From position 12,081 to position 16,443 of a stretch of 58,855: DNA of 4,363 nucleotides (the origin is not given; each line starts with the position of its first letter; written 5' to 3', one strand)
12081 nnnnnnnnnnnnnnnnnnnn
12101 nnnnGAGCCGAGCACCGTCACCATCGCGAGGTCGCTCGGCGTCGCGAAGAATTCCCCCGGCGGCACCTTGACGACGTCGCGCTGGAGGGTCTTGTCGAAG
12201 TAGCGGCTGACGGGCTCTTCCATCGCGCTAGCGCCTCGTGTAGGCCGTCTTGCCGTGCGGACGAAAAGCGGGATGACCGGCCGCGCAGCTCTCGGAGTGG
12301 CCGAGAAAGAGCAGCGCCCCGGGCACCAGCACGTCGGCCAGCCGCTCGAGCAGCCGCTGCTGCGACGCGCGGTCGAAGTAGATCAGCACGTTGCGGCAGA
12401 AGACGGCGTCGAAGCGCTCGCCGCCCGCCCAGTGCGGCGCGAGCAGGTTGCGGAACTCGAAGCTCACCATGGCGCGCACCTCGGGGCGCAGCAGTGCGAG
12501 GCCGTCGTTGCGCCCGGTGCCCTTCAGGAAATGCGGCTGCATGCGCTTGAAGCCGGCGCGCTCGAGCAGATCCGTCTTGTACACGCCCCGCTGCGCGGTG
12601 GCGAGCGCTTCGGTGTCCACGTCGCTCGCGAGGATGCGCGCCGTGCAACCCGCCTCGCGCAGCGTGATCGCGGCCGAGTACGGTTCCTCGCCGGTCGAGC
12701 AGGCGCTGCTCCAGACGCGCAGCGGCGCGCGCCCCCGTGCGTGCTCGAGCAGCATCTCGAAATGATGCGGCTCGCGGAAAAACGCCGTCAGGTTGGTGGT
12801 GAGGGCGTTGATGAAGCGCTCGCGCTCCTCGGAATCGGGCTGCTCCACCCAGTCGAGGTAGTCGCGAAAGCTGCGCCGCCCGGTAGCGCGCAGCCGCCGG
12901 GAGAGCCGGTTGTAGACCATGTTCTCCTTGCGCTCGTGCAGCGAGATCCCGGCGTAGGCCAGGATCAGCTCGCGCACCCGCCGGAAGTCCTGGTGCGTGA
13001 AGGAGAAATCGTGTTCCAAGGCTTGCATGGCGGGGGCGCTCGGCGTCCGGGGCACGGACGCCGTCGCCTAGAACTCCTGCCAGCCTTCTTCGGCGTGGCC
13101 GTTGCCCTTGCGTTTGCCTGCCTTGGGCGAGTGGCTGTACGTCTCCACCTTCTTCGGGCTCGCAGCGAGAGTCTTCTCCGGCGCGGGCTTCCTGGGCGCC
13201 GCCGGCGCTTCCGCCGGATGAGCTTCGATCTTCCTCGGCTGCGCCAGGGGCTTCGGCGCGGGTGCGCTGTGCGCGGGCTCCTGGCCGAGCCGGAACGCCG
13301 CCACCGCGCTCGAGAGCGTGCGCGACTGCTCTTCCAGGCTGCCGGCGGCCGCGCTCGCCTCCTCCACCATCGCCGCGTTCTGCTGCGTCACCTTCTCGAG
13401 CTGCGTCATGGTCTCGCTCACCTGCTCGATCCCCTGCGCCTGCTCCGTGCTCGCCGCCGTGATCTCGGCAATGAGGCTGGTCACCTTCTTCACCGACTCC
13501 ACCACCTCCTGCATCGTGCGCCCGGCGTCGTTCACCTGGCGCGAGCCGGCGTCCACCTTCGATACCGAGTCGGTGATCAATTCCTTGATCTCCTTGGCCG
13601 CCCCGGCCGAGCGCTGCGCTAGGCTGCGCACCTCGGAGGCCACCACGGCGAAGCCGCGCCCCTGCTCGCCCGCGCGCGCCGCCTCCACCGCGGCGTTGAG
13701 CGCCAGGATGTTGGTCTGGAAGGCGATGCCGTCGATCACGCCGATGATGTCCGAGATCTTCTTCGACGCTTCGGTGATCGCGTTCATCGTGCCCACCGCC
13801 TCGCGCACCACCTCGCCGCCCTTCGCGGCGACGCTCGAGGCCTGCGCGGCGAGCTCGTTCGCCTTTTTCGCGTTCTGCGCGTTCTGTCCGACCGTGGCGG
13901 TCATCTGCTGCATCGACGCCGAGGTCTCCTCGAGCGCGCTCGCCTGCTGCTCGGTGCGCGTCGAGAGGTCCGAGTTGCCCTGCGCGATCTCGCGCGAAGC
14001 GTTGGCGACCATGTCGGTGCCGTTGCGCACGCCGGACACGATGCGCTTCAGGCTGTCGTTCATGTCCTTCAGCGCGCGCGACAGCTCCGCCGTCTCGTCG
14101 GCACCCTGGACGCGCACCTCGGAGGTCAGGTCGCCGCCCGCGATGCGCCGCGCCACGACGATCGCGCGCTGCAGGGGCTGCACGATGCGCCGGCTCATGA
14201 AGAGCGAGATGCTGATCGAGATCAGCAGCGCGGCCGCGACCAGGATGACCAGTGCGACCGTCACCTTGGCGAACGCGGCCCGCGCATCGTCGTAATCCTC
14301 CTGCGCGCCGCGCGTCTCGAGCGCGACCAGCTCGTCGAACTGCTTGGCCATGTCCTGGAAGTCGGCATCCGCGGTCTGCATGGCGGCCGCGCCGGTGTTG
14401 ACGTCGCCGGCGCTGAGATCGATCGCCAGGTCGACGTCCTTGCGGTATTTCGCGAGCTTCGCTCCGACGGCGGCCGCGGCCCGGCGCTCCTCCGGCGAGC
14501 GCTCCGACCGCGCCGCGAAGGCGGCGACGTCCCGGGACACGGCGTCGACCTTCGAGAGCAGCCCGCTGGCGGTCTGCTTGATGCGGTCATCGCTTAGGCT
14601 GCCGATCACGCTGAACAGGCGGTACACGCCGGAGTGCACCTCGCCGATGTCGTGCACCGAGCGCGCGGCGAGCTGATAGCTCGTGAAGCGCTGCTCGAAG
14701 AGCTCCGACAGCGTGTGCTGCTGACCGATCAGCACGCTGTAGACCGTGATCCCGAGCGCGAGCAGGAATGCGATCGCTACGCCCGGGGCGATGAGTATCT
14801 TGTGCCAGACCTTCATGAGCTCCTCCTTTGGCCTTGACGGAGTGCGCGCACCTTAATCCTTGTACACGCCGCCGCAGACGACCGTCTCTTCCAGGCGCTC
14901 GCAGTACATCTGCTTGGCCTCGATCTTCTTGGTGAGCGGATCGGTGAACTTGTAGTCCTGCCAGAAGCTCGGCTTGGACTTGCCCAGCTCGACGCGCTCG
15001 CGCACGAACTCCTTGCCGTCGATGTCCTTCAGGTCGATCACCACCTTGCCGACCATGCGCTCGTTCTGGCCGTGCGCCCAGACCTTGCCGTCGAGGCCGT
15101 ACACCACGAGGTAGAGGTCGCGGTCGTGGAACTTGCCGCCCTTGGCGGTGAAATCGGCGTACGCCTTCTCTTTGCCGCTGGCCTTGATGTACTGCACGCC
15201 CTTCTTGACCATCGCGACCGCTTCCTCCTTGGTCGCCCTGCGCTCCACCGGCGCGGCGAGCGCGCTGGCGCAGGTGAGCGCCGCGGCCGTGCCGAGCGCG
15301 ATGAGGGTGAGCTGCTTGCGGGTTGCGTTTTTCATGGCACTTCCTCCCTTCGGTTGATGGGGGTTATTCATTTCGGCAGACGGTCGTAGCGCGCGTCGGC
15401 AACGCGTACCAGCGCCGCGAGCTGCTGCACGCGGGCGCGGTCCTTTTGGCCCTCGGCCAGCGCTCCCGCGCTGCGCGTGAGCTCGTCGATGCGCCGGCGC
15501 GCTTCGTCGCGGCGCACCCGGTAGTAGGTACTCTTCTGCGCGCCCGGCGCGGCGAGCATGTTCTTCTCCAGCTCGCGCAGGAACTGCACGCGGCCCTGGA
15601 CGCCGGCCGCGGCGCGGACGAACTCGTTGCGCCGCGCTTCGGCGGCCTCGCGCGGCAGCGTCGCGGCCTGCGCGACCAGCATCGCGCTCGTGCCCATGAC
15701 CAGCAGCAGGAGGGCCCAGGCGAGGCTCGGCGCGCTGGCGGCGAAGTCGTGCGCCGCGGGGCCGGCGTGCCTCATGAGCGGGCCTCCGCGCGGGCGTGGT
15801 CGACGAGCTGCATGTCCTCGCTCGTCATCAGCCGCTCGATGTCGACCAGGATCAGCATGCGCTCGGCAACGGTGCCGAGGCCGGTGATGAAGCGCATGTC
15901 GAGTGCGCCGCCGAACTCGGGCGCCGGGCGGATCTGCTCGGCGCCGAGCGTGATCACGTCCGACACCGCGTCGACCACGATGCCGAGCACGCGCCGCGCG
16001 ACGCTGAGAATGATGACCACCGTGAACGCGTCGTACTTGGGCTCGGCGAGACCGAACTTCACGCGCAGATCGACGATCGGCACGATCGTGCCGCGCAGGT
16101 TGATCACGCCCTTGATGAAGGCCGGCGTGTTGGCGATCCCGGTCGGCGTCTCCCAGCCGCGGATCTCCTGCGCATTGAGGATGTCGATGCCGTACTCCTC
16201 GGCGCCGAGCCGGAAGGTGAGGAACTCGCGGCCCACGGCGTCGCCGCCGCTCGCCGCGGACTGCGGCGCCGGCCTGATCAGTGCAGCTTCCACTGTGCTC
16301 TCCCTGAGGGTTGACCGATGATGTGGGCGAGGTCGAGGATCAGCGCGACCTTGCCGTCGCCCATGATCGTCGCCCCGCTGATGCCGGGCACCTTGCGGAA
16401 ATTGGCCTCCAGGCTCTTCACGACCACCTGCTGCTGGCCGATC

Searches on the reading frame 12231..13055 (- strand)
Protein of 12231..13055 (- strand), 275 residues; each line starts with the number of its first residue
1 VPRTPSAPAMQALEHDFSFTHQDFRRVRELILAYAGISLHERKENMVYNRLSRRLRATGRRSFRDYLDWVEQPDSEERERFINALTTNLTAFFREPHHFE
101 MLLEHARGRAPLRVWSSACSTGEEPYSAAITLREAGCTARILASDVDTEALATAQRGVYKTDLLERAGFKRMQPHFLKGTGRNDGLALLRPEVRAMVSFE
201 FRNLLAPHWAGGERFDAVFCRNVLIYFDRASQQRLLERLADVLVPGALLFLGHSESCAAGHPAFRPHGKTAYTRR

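Call 24: search_protein_families(library=pfam, proteins=[window:12231-13055:-], max_evalue=0.001)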
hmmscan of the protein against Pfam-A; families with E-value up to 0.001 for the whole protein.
window:12231-13055:- (275 aa): 5 families
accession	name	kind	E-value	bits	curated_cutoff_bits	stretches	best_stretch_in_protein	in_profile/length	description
PF01739.24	CheR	-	4.2e-47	160.6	27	1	88-263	1-185/195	CheR methyltransferase, SAM binding domain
PF03705.20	CheR_N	-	8.6e-15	54.6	27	1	22-72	1-51/53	CheR methyltransferase, all-alpha domain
PF13649.12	Methyltransf_25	-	1.9e-05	25.7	27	0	208-246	57-96/97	Methyltransferase domain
PF08242.18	Methyltransf_12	-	0.00053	21.1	30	0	207-249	61-98/98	Methyltransferase domain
PF08241.18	Methyltransf_11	-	0.00058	20.9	21.2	0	213-250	59-94/95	Methyltransferase domain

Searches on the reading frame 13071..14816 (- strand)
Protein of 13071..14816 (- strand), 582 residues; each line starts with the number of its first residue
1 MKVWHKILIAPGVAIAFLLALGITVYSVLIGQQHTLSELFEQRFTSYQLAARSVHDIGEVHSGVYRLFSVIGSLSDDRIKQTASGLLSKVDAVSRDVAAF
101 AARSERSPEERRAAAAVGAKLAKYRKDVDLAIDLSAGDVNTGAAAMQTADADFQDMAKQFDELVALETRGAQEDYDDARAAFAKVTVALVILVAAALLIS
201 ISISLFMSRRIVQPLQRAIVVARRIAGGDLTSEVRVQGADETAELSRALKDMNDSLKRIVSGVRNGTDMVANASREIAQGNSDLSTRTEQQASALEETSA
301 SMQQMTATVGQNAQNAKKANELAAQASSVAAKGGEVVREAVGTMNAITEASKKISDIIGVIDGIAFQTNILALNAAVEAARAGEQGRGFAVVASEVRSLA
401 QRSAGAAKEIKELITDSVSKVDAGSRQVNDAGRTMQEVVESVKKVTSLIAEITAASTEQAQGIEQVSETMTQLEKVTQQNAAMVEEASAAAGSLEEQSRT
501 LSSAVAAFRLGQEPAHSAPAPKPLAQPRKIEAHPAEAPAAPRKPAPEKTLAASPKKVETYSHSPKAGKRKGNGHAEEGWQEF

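Call 24: search_protein_families(library=pfam, proteins=[window:13071-14816:-], max_evalue=0.001)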
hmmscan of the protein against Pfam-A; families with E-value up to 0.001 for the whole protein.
window:13071-14816:- (582 aa): 4 families
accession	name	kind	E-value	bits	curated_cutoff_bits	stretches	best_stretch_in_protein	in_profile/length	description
PF00015.26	MCPsignal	-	3.8e-54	183.6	34.6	1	321-477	2-172/172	Methyl-accepting chemotaxis protein (MCP) signalling domain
PF00672.30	HAMP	-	1.4e-11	45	25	1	206-256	1-51/53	HAMP domain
PF12729.13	4HB_MCP_1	-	4.3e-07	30.1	27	1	1-181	2-180/181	Four helix bundle sensory module for signal transduction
PF23267.1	ENOX1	-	0.00079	19.9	27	1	245-328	10-91/110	ENOX1-like domain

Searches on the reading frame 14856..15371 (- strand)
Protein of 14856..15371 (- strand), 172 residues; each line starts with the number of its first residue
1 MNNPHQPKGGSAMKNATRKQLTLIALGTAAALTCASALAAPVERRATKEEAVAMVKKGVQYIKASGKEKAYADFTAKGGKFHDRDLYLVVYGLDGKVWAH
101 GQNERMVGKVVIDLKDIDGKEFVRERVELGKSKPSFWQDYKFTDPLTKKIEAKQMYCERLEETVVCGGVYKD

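Call 24: search_protein_families(library=pfam, proteins=[window:14856-15371:-], max_evalue=0.001)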
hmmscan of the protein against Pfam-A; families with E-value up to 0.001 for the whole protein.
window:14856-15371:- (172 aa): 2 families
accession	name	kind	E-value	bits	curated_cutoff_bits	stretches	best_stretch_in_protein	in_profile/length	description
PF17200.10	sCache_2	-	3.8e-10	40.3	25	1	55-170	41-141/155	Single Cache domain 2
PF08269.17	dCache_2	-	6e-09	35.9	26.5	1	86-172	207-295/298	Cache domain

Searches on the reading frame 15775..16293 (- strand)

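Call 24: search_protein_families(library=pfam, proteins=[window:15775-16293:-], max_evalue=0.001)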
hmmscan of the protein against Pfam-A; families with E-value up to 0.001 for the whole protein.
window:15775-16293:- (173 aa): 1 family
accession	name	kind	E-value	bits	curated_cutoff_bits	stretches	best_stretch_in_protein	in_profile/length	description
PF01584.24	CheW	-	7.3e-37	126.5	23.5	1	23-159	1-137/138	CheW-like domain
